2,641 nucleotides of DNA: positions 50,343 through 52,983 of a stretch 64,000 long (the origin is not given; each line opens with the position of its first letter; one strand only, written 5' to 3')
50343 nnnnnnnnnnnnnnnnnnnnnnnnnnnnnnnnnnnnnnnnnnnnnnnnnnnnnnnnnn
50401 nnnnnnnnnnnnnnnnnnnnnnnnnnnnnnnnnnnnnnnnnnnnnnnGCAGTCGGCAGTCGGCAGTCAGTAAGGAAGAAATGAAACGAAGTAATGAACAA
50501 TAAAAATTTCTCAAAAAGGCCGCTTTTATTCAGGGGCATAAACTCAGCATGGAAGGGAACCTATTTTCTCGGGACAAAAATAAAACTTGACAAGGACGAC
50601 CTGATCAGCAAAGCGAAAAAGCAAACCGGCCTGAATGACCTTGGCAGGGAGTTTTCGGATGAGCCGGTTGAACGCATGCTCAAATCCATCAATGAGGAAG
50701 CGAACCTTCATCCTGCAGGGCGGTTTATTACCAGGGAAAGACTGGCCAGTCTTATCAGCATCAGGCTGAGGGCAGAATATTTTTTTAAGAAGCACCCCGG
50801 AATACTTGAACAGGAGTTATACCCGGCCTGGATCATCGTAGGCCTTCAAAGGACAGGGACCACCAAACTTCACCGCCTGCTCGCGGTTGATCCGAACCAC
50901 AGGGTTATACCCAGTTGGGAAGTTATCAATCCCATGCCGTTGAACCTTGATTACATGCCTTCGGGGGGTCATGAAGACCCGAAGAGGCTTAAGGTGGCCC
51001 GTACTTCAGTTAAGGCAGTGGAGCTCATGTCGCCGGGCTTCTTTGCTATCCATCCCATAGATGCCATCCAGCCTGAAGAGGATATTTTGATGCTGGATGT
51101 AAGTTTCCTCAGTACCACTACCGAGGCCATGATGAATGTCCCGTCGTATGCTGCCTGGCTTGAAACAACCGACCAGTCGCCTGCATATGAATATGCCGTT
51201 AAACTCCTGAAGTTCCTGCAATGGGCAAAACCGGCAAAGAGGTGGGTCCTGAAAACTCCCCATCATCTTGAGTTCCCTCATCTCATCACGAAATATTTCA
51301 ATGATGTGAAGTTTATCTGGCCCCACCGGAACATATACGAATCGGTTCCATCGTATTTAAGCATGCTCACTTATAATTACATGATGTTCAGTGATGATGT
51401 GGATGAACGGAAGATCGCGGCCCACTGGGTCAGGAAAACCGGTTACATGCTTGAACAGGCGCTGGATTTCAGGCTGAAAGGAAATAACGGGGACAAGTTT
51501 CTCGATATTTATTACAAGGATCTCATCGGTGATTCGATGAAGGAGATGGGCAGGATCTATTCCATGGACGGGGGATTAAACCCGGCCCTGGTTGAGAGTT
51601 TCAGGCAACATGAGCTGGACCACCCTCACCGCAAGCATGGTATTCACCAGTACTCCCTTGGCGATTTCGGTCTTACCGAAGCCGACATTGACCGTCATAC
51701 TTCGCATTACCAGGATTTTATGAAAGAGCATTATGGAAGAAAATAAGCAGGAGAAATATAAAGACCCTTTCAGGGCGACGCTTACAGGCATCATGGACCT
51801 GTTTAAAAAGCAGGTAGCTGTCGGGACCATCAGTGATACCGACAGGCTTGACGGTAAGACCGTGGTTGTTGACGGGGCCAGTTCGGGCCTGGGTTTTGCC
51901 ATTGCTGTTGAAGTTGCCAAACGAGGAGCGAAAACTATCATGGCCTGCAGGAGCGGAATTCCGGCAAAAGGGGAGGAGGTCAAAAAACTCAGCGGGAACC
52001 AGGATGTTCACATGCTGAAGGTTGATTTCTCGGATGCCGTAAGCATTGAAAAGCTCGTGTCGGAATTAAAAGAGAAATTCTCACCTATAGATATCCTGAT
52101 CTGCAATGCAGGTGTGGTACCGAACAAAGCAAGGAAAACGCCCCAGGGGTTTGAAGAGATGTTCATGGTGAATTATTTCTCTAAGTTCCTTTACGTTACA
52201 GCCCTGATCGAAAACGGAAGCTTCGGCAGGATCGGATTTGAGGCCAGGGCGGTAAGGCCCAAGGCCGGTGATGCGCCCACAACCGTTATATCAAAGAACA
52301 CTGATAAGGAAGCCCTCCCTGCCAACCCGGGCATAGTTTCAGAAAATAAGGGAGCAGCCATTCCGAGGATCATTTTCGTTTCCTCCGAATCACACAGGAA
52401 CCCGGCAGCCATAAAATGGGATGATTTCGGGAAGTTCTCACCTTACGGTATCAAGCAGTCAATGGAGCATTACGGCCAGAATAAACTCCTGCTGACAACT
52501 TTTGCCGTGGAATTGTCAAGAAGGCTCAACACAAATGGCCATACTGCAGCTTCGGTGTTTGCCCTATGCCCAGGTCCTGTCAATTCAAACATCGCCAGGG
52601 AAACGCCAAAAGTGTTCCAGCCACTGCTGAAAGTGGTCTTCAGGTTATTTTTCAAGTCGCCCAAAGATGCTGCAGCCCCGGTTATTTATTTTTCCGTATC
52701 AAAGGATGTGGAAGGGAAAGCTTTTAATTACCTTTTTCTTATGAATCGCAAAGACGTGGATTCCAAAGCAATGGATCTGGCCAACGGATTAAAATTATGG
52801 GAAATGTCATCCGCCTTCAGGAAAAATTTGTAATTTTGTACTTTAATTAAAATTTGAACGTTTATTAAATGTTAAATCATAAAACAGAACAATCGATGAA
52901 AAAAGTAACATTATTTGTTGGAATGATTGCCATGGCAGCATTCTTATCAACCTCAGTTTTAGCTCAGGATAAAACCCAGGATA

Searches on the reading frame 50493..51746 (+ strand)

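Call 76: search_protein_families(library=pfam, proteins=[window:50493-51746:+], max_evalue=0.0001)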
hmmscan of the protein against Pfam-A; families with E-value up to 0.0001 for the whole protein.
window:50493-51746:+ (417 aa): 1 family
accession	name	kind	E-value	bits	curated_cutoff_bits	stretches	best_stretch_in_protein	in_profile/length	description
PF13469.12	Sulfotransfer_3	-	6.2e-31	108.8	27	1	114-357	3-208/216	Sulfotransferase family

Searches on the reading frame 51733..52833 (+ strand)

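Call 76: search_protein_families(library=pfam, proteins=[window:51733-52833:+], max_evalue=0.0001)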
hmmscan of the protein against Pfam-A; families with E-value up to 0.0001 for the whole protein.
window:51733-52833:+ (366 aa): 3 families
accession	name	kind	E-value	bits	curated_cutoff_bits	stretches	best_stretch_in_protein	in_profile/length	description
PF00106.31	adh_short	-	2.6e-22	79.7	26.6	1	42-161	1-122/195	short chain dehydrogenase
PF13561.12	adh_short_C2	-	1.2e-15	58.2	27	1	48-158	1-115/236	Enoyl-(Acyl carrier protein) reductase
PF08659.16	KR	-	3e-08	34.2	22.6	1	43-132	2-95/180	KR domain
